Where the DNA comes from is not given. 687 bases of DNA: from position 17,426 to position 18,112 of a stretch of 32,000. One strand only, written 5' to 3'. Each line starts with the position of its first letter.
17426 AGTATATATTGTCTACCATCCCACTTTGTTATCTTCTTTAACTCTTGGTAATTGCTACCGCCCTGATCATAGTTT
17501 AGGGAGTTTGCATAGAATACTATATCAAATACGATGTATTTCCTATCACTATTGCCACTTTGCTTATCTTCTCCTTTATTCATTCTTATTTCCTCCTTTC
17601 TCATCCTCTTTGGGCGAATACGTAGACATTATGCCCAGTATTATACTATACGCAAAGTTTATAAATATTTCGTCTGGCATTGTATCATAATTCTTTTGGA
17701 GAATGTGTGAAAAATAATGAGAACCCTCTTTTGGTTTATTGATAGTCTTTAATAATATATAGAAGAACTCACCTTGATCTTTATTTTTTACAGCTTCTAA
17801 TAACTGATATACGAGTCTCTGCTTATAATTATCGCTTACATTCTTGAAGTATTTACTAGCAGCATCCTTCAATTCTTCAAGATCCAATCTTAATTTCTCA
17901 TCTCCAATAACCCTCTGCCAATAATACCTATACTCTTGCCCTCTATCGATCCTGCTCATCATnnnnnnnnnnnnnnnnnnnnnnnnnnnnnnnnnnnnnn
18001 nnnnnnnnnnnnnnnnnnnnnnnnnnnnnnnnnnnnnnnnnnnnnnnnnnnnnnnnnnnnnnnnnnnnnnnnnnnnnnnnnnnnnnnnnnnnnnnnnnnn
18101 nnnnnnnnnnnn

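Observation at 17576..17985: Separate, out-of-frame small ORF with a perfect Shine-Dalgarno at the cas8/cas7 junction: a stand-alone Cas11-like gene in an otherwise I-B-type operon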

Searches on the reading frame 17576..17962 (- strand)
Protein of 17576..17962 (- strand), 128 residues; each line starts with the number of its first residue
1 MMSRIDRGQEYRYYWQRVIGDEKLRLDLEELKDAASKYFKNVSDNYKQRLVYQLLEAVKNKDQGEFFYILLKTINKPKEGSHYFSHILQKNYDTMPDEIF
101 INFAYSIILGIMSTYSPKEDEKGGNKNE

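Call 5: search_protein_families(library=ncbifam, proteins=[window:17576-17962:-], max_evalue=0.01)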
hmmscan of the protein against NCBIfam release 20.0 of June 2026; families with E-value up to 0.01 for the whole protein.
window:17576-17962:- (128 aa): 0 families

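Call 6: search_protein_families(library=pfam, proteins=[window:17576-17962:-], max_evalue=0.01)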
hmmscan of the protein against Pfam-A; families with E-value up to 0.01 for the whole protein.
window:17576-17962:- (128 aa): 0 families

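Call 7: search_protein_families(library=padloc, proteins=[window:17576-17962:-], max_evalue=1)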
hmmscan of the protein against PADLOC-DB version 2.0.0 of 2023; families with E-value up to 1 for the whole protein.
window:17576-17962:- (128 aa): 6 families
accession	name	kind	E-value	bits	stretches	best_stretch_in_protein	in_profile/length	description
PDLC01541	Cas11b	-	1.6e-18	64.9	1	28-113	7-94/98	CAS-I-B; effector_SS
PDLC02050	Cas8b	-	7.3e-06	23.7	2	50-122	429-490/496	-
PDLC01193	Cas11b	-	0.00067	17.7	1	28-114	75-159/164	CAS-I-B; effector_SS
PDLC01190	Cas11b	-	0.001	17.5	1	25-112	66-143/144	Small subunit of some of I-B systems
PDLC01562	Cas8c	-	0.0066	13.4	1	11-121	85-194/658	CAS-I-C; effector_LS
PDLC02240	AbiEi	-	0.0067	14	1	23-60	175-212/216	AbiEi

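Call 8: find_homologous_proteins(query=window:17576-17962:-, max_evalue=0.01)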
Query window:17576-17962:- (128 aa): 28 proteins with E <= 0.01 among 28 candidates.
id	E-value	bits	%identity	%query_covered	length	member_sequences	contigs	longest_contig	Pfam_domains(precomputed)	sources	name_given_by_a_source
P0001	3.5e-79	281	100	100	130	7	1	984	-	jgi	-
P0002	7.5e-63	228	88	93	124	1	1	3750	-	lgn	-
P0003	6.3e-60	219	82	99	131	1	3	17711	-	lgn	-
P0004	6.5e-60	219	84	96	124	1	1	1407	-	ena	-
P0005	4.8e-58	213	87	92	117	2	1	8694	-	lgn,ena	-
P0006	9.8e-55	202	77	95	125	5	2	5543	-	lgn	-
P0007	1.2e-41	160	66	88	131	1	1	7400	-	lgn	-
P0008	8.0e-40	154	65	84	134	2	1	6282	-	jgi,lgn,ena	-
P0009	1.4e-38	150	63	90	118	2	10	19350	-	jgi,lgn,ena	-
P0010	1.1e-37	147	62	88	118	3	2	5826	-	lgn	-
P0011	2.0e-37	146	61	88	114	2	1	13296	-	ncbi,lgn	ncbi:MAG: hypothetical protein QW735_03570 [archaeon]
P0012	3.6e-37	145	60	91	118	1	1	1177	-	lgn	-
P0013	4.4e-37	145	62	88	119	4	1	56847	-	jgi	jgi:hypothetical protein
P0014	2.3e-36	143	63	91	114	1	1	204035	-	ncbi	ncbi:MAG: hypothetical protein QXE31_03475 [Candidatus Woesearchaeota archaeon]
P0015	2.9e-36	142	60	90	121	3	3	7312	-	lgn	-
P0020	5.0e-34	135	60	92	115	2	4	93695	-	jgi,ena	-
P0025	6.6e-30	122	56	89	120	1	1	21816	-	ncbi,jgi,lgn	-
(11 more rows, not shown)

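Call 12: find_encoding_contigs(protein=P0014, flank=8000, max_places=2)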
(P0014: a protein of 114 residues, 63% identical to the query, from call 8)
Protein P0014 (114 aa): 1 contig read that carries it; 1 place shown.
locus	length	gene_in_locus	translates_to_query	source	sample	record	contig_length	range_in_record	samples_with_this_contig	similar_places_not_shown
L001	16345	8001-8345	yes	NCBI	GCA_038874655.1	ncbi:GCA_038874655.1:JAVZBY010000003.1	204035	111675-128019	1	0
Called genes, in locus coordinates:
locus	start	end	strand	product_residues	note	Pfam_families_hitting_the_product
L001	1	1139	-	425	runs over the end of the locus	PF00330:Aconitase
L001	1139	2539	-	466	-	PF00682:HMGL-like, PF22617:HCS_D2, PF01037:AsnC_trans_reg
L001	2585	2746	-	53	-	PF21344:Zn_ribbon_LysW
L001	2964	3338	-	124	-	-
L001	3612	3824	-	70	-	-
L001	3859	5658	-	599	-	PF01336:tRNA_anti-codon, PF00152:tRNA-synt_2, PF02938:GAD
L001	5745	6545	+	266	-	PF01881:Cas_Cas6_C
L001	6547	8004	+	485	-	-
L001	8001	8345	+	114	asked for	-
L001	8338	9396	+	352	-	PF01905:DevR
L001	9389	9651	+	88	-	PF09704:Cas_Cas5d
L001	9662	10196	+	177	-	-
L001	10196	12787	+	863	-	PF00270:DEAD, PF00271:Helicase_C, PF22590:Cas3-like_C_2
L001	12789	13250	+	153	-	PF01930:Cas_Cas4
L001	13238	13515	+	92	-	PF01867:Cas_Cas1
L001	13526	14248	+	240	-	PF01867:Cas_Cas1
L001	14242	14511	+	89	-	PF09827:CRISPR_Cas2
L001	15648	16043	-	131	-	PF00380:Ribosomal_S9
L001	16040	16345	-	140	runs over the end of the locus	PF00572:Ribosomal_L13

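Call 13: find_encoding_contigs(protein=P0020, flank=8000, max_places=2)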
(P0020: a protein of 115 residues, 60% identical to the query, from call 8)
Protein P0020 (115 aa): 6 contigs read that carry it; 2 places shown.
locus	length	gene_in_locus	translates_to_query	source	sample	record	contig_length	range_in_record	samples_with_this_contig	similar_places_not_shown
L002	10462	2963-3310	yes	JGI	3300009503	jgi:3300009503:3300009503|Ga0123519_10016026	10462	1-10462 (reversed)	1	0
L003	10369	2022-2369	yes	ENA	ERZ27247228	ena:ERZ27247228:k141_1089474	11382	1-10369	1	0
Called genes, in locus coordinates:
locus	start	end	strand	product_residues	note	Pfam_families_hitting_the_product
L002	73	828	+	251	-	PF01881:Cas_Cas6_C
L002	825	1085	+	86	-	-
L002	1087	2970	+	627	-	-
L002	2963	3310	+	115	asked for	-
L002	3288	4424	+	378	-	PF01905:DevR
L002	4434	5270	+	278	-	PF09704:Cas_Cas5d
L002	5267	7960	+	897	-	PF00270:DEAD, PF00271:Helicase_C (weak), PF22590:Cas3-like_C_2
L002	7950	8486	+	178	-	PF01930:Cas_Cas4, PF13366:PDDEXK_3 (faint)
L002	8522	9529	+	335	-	PF01867:Cas_Cas1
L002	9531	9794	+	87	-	PF09827:CRISPR_Cas2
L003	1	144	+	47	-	?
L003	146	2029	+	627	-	-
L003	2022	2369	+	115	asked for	-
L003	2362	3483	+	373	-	PF01905:DevR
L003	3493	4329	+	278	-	PF09704:Cas_Cas5d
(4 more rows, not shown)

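Call 14: find_encoding_contigs(protein=P0025, flank=8000, max_places=2)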
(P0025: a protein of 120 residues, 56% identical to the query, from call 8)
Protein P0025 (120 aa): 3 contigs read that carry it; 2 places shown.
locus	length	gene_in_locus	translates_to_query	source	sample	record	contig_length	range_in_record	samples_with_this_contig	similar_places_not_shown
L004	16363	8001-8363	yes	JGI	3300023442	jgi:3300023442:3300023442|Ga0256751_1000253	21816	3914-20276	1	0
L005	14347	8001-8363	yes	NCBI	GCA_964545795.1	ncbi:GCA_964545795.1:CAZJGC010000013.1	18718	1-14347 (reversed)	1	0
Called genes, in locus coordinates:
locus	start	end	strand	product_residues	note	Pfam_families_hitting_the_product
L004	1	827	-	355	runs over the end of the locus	PF01909:NTP_transf_2 (weak), PF18765:Polbeta (faint), PF00293:NUDIX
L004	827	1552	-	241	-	PF05219:DREV (weak), PF13489:Methyltransf_23, PF07021:MetW, PF13847:Methyltransf_31, PF08241:Methyltransf_11, PF08242:Methyltransf_12 (weak), PF13649:Methyltransf_25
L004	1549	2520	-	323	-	-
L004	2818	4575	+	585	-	PF05833:NFACT_N, PF05670:NFACT-R_1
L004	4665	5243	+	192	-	-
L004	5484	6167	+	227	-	PF01881:Cas_Cas6_C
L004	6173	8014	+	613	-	-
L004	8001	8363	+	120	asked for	-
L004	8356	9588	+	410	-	PF01905:DevR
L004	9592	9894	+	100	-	PF18765:Polbeta, PF01909:NTP_transf_2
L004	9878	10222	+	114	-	PF01934:HepT-like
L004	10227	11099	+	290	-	-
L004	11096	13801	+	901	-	PF18019:Cas3_HD (weak), PF00270:DEAD, PF00271:Helicase_C (weak), PF22590:Cas3-like_C_2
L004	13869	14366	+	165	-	PF01930:Cas_Cas4, PF12705:PDDEXK_1 (faint)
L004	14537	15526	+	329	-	PF01867:Cas_Cas1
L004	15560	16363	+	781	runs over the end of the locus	?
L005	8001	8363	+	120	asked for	-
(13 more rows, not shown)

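Call 21: predict_structure(alignment_id=A1)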
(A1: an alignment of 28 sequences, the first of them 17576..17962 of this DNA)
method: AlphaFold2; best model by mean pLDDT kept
length: 128 residues; sequences in the alignment: 28
mean_pLDDT: 76.4   pTM: 0.70
mean pLDDT of the five models: 76.4, 75.6, 75.4, 74.9, 73.8
residues with pLDDT >= 90: 43; 70-90: 44; 50-70: 20; < 50: 21
segments of 3 or more residues with pLDDT < 50: 1-11, 119-128
pLDDT, mean of each block of 10 residues (from residue 1): 40 60 76 91 93 96 91 71 81 76 93 77 42
secondary structure, 60 per line:
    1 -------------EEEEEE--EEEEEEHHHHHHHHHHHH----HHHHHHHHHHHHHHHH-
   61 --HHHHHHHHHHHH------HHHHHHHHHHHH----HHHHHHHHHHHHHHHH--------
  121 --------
elements in order: E14-19 E22-27 H28-39 H44-59 H63-74 H81-92 H97-112

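Call 26: search_solved_structures(query=A1, max_evalue=10, show_alignments=2)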
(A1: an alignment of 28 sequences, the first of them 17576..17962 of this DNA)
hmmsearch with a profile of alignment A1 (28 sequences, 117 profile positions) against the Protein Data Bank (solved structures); distinct sequences matched with E-value up to 10: 6.
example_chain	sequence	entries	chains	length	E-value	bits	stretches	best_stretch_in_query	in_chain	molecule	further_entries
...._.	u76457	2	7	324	0.042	17.2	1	27-72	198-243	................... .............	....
5gmd_A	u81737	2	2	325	0.042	17.2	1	27-72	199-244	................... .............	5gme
5h79_D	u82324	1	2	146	3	11.2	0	23-86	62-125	Immunoglobulin G-binding protein A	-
8jfk_B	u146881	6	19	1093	3.3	11.1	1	51-92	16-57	Phosphorylase b kinase regulatory subunit beta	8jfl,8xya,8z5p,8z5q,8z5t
5h7a_C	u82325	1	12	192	3.7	10.9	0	22-86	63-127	Immunoglobulin G-binding protein A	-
5h7b_A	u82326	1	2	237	5.3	10.4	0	22-86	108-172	Immunoglobulin G-binding protein A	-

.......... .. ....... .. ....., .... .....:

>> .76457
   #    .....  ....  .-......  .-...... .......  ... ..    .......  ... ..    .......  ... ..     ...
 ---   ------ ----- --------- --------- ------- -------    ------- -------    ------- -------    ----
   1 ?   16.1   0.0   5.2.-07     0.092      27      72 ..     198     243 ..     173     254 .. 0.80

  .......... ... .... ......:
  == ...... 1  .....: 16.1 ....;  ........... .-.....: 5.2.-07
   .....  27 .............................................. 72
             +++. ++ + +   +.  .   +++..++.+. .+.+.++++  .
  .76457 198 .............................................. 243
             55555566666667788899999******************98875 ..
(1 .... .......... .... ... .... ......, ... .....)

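Call 28: fold_search(model_id=the predicted structure, library=pdb)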
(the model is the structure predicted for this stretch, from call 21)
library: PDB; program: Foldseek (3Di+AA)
matches with E <= 10: 151; with E <= 0.001: 0
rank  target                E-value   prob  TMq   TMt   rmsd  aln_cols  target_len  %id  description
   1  7dmf                  6.0e-01  0.77  0.40  0.28   8.7       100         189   19  A de novo protein that rigidly extends the structure of tVHS-like domain in tepsin with a new designed domain (released 2021-12-08)
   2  7tr6_E                7.5e-01  0.72  0.44  0.51   4.6       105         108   11  Cascade complex from type I-A CRISPR-Cas system (released 2022-08-10)
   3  6ql5_M                1.5e+00  0.28  0.31  0.35  13.6        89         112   18  Structure of fatty acid synthase complex with bound gamma subunit from Saccharomyces cerevisiae at 2.8 angstrom (released 2020-03-18)
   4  2kjg_MODEL_1_A        1.8e+00  0.25  0.31  0.38   5.8        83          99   18  Solution structure of an archaeal protein SSO6904 from hyperthermophilic Sulfolobus solfataricus (released 2009-10-13)
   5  5dvw_B                1.8e+00  0.20  0.27  0.26  10.6        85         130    9  Structure of minor nucleoprotein V30 from Zaire ebolavirus (released 2015-11-04)
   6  8dz8_B                1.8e+00  0.11  0.25  0.30   8.9        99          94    9  Neoleukin 4, a de novo designed IL-4 mimetic (released 2023-03-29)
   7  6ynx_P                1.8e+00  0.06  0.17  0.15  18.5       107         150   13  Cryo-EM structure of Tetrahymena thermophila mitochondrial ATP synthase - Fo-subcomplex (released 2020-09-30)
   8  9k7w_D                2.0e+00  0.16  0.26  0.34  11.4        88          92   16  Crystal structure of designed nickel-induced homotrimer C3-Ni1-HH*3-18 (released 2025-10-29)
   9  5tpm_A                2.0e+00  0.13  0.29  0.26   7.6       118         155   15  2.8 Angstrom Crystal Structure of the C-terminal Dimerization Domain of Transcriptional Regulator PdhR from Escherichi (released 2016-11-02)
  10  3myf_D                2.1e+00  0.38  0.37  0.41   7.7        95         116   10  The Crystal Structure of the HPT domain from the Hpt Sensor Hybrid Histidine Kinase from Shewanella to 1.80A (released 2010-05-26)
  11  3v7o_A                2.1e+00  0.18  0.27  0.27  10.7        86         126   10  Crystal structure of the C-terminal domain of Ebola virus VP30 (strain Reston-89) (released 2012-02-08)
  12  7xiv_B                2.1e+00  0.14  0.27  0.27  10.8        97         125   12  Structural insight into the interactions between Lloviu virus VP30 and nucleoprotein (released 2022-06-29)
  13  3k1i_B                2.1e+00  0.08  0.20  0.24   8.3       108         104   13  Crystal strcture of FliS-HP1076 complex in H. pylori (released 2010-06-30)
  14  5dvw_A                2.3e+00  0.16  0.27  0.26  10.5        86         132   12  Structure of minor nucleoprotein V30 from Zaire ebolavirus (released 2015-11-04)
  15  5tpm_C                2.3e+00  0.13  0.28  0.25   8.1        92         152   20  2.8 Angstrom Crystal Structure of the C-terminal Dimerization Domain of Transcriptional Regulator PdhR from Escherichi (released 2016-11-02)
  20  2zop_F                2.8e+00  0.18  0.36  0.39   5.2       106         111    8  X-ray crystal structure of a CRISPR-associated Cmr5 family protein from Thermus thermophilus HB8 (released 2009-02-10)
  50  2zop_D                4.4e+00  0.11  0.32  0.36   5.8        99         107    7  X-ray crystal structure of a CRISPR-associated Cmr5 family protein from Thermus thermophilus HB8 (released 2009-02-10)
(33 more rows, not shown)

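Call 33: search_protein_families(library=padloc, proteins=[L001:8001-8345:+, L002:2963-3310:+, L004:8001-8363:+], max_evalue=0.01)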
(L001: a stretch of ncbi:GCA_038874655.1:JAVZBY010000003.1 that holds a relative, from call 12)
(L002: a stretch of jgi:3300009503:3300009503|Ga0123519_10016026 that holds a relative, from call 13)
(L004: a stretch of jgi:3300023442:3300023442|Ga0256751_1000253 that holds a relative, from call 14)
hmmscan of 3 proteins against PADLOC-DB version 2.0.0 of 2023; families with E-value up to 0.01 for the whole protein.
L001:8001-8345:+ (114 aa): 1 family
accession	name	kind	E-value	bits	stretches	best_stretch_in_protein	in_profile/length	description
PDLC01541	Cas11b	-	2e-21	74.2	1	19-106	6-95/98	CAS-I-B; effector_SS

L002:2963-3310:+ (115 aa): 4 families
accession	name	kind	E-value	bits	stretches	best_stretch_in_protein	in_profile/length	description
PDLC01541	Cas11b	-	8.8e-20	68.9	1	21-108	6-95/98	CAS-I-B; effector_SS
PDLC01190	Cas11b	-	6.5e-05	21.4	1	26-106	65-143/144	Small subunit of some of I-B systems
PDLC01193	Cas11b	-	0.00027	18.9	1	24-107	77-158/164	CAS-I-B; effector_SS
PDLC01542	Cas8b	-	0.00071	16.7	1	34-106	500-571/574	CAS-I-B; effector_LS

L004:8001-8363:+ (120 aa): 1 family
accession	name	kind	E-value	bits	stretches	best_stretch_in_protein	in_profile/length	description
PDLC01541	Cas11b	-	3.5e-21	73.4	1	21-110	6-95/98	CAS-I-B; effector_SS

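Call 51: search_protein_representatives(alignment_id=A1)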
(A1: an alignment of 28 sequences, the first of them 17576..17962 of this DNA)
Query: 28 sequences, 117 profile positions. Proteins with E-value up to 0.001 (for the whole library): 49; up to 1e-10: 30; up to 1e-30: 2. The best 49 are listed.
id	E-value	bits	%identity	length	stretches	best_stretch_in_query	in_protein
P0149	9.2e-48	177.4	-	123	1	4-114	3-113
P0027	1.0e-40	154.7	-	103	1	15-115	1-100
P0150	8.4e-28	113.0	-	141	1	7-115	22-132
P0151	1.5e-23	99.2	-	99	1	4-86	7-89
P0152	1.5e-19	86.4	-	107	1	17-114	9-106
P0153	1.7e-19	86.2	-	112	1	19-115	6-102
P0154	1.7e-17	79.8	-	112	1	21-113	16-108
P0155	2.1e-17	79.5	-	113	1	23-116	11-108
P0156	3.8e-17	78.6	-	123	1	22-109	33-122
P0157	1.1e-16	77.1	-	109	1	18-112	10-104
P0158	9.3e-16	74.2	-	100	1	25-112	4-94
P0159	9.6e-16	74.1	-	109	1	5-72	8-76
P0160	1.2e-15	73.9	-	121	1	18-116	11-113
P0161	1.2e-15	73.8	-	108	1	23-113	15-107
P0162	2.4e-15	72.8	-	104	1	17-109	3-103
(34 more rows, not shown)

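Call 55: find_related_loci(query=A1, collection=genome_contigs, flank=3000)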
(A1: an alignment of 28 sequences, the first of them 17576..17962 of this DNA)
Query A1 (128 aa) in genome_contigs; peptide patterns used: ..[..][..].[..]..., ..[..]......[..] (x = any residue, [..] = any of these).
45 stretches matched a pattern; 19 encode a relative of the query (tblastn E <= 1e-3); 19 distinct loci.
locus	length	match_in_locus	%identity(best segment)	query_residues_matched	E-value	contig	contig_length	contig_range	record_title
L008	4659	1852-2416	58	9-121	2e-42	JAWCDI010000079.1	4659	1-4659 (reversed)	MAG: Candidatus Aenigmatarchaeota archaeon isolate JZ-1_201912_bins_45 JZ-1_201912_bins_45_scaffold_80, whole genome sho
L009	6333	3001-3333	59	6-116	1e-41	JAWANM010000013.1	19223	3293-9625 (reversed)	MAG: Candidatus Pacearchaeota archaeon isolate SRBZ-2_201901_bins_215 SRBZ-2_201901_bins_215_scaffold_13, whole genome s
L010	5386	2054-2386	60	9-124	6e-41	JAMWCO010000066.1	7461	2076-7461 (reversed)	MAG: Candidatus Omnitrophota bacterium isolate QZM4_1.bins.196.Tibet NODE_30194_length_7461_cov_2.270657, whole genome s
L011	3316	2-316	62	17-121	9e-40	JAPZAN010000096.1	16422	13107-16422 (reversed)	MAG: Candidatus Methanoperedens sp. isolate SRVP18_hole-7m-from-trench_1_80cm_43_82 SRVP18_hole-7m-from-trench_1_80cm_sc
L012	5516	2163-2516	55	6-123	1e-39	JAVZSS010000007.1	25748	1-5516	MAG: Candidatus Aenigmatarchaeota archaeon isolate DRTY-8_201705_bins_23 DRTY-8_201705_bins_23_scaffold_7, whole genome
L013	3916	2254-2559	56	14-115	3e-36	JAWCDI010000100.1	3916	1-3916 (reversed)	MAG: Candidatus Aenigmatarchaeota archaeon isolate JZ-1_201912_bins_45 JZ-1_201912_bins_45_scaffold_101, whole genome sh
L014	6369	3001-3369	53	4-128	5e-36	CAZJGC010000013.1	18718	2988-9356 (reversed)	MAG TPA_asm: uncultured archaeon isolate SRP216583_co2_141 genome assembly, contig: NODE_2128_length_18718_cov_69.056422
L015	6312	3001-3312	59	15-118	4e-35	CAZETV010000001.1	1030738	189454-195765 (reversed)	MAG TPA_asm: Candidatus Hadarchaeota archaeon isolate binchicken_co294_43 genome assembly, contig: NODE_2_length_1030738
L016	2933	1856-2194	58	9-121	6e-35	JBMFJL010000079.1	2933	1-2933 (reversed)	MAG: Nanopusillaceae archaeon isolate KM4331-16 NODE_79_length_2933_cov_3.505602, whole genome shotgun sequence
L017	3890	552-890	58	9-121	8e-35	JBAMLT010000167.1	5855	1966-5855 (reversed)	MAG: Caldisericota bacterium isolate MAG12 ExploCarb_3808S_S2_2891_length_5855_cov_4, whole genome shotgun sequence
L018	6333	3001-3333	63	12-128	4e-35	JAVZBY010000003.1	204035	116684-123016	MAG: Candidatus Woesearchaeota archaeon isolate DRTY-6_201705_bins_17 DRTY-6_201705_bins_17_scaffold_3, whole genome sho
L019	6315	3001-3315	51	12-116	1e-33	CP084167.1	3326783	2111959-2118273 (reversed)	MAG: Candidatus Heimdallarchaeum endolithica isolate PR6 chromosome, complete genome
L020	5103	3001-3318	56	12-116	1e-32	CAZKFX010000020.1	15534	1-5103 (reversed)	MAG TPA_asm: uncultured Candidatus Saccharibacteria bacterium isolate binchicken_co6_543 genome assembly, contig: NODE_4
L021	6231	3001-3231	46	39-114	1e-14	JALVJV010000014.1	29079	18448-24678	MAG: Archaeoglobaceae archaeon isolate A1_metabat2_scaf2bin.085 A1_NODE_361_length_29079_cov_4.872099, whole genome shot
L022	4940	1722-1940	47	43-113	1e-14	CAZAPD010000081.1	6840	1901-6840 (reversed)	MAG TPA_asm: uncultured Thermococci archaeon isolate binchicken_co219_303 genome assembly, contig: k141_469466, whole ge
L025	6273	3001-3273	30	30-120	1e-9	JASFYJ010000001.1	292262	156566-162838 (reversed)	MAG: Archaeoglobales archaeon isolate JZ_75_SW_bin_109 NODE_1_length_292262_cov_5.298581, whole genome shotgun sequence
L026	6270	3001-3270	28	30-119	1e-6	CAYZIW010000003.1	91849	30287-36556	MAG TPA_asm: uncultured archaeon isolate binchicken_co1_56 genome assembly, contig: NODE_177_length_91849_cov_4.910517,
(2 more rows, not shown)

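Call 62: search_protein_families(library=pfam, alignment_id=A1, max_evalue=1)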
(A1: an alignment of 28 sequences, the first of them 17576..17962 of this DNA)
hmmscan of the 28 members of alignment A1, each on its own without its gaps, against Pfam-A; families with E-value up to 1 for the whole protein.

A. member 1, window:17576-17962:- (128 aa): 0 families

B. families by the number of members that match (of 28 scanned): 40 families (the first 25 are shown)
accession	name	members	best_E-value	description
PF05772.17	NinB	9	0.0021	NinB protein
PF10307.15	HAD_SAK_1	4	0.0069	HAD domain family 1 in Swiss Army Knife RNA repair proteins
PF20824.2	Cmr2_hel_dom2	4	0.033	CRISPR RNA silencing complex Cmr2 subunit, second helical domain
PF11838.14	ERAP1_C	3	0.022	ERAP1-like C-terminal domain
PF06479.17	Ribonuc_2-5A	2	0.0027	Ribonuclease 2-5A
PF13716.11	CRAL_TRIO_2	2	0.0057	Divergent CRAL/TRIO domain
PF14902.11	DUF4494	2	0.023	Domain of unknown function (DUF4494)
PF18958.6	DUF5700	2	0.025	Putative zinc dependent peptidase (DUF5700)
PF17456.7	TcpS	2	0.029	Toxin-coregulated pilus protein S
PF03172.18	HSR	1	0.0069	HSR domain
PF02696.19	SelO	1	0.0073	Protein adenylyltransferase SelO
PF07173.17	GRDP-like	1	0.0086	Glycine-rich domain-containing protein-like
PF17835.6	NOG1_N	1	0.014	NOG1 N-terminal helical domain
PF11698.14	V-ATPase_H_C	1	0.014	V-ATPase subunit H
PF13862.11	BCCIP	1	0.022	BCCIP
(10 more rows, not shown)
